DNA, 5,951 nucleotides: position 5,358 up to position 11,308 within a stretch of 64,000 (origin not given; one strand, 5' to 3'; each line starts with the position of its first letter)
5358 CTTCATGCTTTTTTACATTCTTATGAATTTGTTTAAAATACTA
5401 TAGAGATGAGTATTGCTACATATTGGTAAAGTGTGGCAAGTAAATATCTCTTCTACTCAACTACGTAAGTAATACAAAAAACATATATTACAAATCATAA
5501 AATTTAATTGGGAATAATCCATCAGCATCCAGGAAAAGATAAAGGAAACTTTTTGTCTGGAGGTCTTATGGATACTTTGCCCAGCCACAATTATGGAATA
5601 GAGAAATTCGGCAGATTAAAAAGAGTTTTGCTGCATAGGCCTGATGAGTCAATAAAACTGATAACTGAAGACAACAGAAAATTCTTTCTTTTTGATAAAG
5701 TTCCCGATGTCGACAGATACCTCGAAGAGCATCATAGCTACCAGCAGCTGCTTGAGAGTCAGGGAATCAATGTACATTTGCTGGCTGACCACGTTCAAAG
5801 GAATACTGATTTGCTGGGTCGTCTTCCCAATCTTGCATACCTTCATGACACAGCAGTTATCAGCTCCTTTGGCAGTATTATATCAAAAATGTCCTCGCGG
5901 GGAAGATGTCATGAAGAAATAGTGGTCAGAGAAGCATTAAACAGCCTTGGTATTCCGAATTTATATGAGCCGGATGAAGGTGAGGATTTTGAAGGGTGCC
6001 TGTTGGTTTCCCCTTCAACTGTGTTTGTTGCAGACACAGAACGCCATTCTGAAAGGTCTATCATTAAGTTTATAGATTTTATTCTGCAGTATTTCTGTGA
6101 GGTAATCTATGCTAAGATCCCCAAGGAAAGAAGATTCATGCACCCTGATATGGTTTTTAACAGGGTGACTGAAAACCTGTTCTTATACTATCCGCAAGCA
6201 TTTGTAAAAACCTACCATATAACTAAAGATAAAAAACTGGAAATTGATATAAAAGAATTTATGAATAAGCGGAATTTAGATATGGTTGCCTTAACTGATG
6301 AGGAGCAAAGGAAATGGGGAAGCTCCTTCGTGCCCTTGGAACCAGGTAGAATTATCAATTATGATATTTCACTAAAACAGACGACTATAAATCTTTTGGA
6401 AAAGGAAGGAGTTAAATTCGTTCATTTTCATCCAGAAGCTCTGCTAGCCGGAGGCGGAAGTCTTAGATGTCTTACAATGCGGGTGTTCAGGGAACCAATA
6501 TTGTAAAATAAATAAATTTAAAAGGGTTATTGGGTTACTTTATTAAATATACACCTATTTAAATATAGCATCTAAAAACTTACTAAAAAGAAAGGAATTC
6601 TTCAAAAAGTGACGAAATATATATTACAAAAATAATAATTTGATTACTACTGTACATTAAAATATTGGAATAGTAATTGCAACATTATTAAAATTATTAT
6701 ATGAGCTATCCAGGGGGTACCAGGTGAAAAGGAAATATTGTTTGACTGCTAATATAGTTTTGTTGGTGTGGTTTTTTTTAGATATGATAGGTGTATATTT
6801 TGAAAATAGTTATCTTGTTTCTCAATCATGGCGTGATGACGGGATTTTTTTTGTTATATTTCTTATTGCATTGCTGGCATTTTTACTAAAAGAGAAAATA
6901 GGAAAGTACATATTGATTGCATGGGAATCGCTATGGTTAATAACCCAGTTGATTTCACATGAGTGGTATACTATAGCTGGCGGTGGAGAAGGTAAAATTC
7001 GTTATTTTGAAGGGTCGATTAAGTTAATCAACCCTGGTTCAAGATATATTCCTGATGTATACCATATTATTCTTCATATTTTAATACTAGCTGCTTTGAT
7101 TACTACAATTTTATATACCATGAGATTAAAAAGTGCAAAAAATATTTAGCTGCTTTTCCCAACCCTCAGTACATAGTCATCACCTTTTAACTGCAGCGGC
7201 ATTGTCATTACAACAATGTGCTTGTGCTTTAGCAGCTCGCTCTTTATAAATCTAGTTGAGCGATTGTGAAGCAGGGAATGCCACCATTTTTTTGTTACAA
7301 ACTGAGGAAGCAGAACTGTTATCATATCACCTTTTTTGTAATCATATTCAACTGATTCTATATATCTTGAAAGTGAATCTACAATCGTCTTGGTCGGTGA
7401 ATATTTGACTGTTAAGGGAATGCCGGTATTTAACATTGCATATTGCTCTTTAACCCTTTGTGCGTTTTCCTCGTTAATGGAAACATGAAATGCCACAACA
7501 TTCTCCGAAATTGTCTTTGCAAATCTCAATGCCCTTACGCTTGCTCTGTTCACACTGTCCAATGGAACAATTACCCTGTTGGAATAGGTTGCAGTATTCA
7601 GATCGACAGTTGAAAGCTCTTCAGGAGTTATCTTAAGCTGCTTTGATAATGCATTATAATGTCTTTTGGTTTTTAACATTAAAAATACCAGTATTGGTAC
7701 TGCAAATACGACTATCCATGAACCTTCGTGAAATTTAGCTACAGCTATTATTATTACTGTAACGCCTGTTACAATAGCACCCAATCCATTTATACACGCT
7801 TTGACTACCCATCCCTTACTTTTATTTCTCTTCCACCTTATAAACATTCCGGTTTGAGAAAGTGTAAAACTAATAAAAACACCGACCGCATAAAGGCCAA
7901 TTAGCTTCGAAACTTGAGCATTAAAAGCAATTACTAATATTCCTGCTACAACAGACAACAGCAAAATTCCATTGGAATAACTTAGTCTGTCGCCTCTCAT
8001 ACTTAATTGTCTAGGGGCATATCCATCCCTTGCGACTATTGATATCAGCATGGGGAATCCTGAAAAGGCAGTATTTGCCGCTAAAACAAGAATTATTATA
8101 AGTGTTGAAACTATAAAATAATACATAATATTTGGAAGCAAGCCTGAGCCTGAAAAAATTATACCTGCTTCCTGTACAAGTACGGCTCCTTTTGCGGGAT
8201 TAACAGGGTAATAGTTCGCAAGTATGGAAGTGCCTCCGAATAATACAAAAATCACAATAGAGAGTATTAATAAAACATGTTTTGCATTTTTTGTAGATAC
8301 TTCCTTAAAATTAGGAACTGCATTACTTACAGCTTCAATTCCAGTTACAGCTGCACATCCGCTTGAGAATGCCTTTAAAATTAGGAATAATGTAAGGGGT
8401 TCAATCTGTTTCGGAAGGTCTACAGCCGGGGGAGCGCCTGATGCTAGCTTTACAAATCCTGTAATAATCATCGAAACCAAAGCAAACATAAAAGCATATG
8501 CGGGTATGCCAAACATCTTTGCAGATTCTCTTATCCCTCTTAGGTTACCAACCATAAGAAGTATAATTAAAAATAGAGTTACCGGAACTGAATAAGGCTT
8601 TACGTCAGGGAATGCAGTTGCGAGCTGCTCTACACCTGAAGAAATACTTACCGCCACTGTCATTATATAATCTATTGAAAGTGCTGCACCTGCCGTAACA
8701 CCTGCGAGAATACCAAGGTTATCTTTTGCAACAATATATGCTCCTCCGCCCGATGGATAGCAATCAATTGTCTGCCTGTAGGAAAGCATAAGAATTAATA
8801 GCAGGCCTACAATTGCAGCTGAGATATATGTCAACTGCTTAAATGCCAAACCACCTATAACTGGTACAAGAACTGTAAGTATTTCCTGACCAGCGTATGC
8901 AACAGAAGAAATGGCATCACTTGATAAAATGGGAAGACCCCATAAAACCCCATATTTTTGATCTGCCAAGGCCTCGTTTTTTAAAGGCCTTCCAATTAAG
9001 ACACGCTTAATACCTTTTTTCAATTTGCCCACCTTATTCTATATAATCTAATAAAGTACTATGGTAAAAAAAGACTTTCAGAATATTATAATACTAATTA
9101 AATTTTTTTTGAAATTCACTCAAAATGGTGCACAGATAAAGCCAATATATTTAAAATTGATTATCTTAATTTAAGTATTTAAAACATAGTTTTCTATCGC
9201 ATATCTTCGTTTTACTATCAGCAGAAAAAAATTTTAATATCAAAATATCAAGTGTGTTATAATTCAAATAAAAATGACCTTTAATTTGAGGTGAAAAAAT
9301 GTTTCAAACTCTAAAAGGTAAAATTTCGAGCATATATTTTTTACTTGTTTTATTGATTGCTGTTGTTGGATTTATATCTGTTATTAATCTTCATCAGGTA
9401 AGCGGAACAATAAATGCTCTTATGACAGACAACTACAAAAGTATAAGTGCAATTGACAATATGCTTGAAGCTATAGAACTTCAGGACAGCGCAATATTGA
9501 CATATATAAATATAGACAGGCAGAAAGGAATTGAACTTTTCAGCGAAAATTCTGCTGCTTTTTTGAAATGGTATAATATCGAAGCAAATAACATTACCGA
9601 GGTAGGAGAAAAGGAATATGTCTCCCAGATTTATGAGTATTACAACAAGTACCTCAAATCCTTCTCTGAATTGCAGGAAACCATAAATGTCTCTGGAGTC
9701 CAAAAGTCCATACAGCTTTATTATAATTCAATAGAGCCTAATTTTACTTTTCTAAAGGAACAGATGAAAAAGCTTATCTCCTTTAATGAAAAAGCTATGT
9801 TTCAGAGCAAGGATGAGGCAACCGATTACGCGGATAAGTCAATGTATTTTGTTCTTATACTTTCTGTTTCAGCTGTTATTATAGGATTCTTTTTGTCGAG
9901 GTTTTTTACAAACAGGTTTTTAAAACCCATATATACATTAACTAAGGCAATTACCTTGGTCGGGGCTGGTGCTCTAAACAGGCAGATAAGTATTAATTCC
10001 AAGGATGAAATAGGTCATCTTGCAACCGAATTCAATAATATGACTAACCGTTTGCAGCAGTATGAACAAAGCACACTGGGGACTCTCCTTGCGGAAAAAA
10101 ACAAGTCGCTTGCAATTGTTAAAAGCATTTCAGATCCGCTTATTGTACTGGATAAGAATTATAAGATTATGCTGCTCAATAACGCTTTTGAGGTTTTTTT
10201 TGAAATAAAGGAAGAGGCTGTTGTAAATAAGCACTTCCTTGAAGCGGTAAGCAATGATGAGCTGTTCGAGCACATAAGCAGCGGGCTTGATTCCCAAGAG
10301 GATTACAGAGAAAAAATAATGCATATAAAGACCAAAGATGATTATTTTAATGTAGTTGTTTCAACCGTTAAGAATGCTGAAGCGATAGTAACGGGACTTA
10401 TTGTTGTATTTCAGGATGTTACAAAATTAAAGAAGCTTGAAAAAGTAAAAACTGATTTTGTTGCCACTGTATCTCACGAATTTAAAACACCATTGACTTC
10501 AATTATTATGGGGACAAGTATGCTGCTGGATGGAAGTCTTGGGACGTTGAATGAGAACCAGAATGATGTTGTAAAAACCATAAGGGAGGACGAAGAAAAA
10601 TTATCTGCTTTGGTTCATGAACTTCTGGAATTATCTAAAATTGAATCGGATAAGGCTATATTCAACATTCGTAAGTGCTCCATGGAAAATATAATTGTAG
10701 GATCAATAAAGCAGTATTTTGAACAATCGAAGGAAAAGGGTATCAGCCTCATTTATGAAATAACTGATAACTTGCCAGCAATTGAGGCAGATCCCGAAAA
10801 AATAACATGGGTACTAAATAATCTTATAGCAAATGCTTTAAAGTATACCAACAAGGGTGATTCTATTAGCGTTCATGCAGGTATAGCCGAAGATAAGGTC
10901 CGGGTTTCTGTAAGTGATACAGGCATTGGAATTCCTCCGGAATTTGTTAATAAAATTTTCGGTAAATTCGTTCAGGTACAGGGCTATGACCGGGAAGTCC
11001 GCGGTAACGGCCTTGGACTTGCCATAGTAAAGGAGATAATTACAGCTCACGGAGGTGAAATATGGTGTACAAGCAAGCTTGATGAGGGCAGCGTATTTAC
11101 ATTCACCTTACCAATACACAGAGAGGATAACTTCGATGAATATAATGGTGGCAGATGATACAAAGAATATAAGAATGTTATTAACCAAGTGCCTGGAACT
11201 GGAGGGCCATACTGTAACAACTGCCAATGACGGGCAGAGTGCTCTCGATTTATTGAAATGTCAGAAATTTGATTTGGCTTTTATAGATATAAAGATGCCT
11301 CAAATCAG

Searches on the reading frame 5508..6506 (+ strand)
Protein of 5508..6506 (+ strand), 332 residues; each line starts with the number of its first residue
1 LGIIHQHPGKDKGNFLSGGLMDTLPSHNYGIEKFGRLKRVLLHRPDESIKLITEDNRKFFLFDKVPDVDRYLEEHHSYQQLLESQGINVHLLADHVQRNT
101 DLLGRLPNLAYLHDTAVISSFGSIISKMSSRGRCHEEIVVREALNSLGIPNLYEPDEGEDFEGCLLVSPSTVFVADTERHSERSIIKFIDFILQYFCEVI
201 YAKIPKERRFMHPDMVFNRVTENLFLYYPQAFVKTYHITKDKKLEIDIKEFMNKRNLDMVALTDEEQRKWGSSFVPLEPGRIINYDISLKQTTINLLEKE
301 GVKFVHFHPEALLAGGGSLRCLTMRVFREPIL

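Call 20: search_protein_families(library=pfam, proteins=[window:5508-6506:+], max_evalue=0.00001)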
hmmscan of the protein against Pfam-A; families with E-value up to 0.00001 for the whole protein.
window:5508-6506:+ (332 aa): 2 families
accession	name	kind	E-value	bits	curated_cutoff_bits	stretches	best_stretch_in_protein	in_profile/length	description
PF02274.22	ADI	-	6.5e-25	88.4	22.8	1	97-328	112-377/377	Arginine deiminase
PF19420.4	DDAH_eukar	-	5.4e-07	29.6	23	1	71-327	28-291/291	N,N dimethylarginine dimethylhydrolase, eukaryotic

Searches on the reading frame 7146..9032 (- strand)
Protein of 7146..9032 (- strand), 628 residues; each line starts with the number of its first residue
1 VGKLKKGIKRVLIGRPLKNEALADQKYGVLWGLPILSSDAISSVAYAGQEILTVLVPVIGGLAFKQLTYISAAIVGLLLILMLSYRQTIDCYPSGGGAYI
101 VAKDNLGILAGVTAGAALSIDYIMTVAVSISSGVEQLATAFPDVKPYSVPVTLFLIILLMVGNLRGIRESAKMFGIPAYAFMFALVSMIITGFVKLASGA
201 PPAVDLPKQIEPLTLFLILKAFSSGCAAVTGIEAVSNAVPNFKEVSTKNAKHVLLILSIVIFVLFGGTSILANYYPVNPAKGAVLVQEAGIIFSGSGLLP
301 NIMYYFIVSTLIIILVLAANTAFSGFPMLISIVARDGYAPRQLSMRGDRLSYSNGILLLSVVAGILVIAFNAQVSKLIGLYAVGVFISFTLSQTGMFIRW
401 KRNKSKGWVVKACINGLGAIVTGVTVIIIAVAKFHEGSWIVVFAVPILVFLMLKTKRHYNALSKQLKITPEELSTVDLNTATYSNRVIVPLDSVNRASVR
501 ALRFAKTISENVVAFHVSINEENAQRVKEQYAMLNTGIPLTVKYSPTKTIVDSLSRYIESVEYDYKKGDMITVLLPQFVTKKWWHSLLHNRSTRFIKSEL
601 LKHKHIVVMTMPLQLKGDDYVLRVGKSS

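Call 20: search_protein_families(library=pfam, proteins=[window:7146-9032:-], max_evalue=0.00001)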
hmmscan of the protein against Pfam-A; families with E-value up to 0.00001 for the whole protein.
window:7146-9032:- (628 aa): 2 families
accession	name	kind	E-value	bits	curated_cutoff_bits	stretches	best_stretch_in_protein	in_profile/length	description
PF13520.12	AA_permease_2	-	2.5e-25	89.7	27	1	63-436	28-412/427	Amino acid permease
PF02705.21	K_trans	-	1.1e-08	34.4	24.8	1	108-465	93-440/454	K+ potassium transporter integral membrane domain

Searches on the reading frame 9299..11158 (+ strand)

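Call 20: search_protein_families(library=pfam, proteins=[window:9299-11158:+], max_evalue=0.00001)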
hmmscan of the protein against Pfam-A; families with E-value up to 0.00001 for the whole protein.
window:9299-11158:+ (619 aa): 7 families
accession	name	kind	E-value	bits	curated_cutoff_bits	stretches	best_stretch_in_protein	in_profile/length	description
PF02518.31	HATPase_c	-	2.8e-30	105.4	26.4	1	498-606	2-109/111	Histidine kinase-, DNA gyrase B-, and HSP90-like ATPase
PF00512.31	HisKA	-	3.6e-18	65.8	26.9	1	384-450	2-65/66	His Kinase A (phospho-acceptor) domain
PF00989.32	PAS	-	2.7e-11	43.9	22.6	1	272-374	5-113/113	PAS fold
PF00672.30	HAMP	-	5.4e-09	36.7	25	1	202-254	1-53/53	HAMP domain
PF12729.13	4HB_MCP_1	-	1.5e-08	34.8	27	1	6-174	5-177/181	Four helix bundle sensory module for signal transduction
PF08448.16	PAS_4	-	2.1e-06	28.3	23.1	1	275-378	2-109/110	PAS fold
PF13426.13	PAS_9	-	2.3e-06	28.2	27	1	279-376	2-103/103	PAS domain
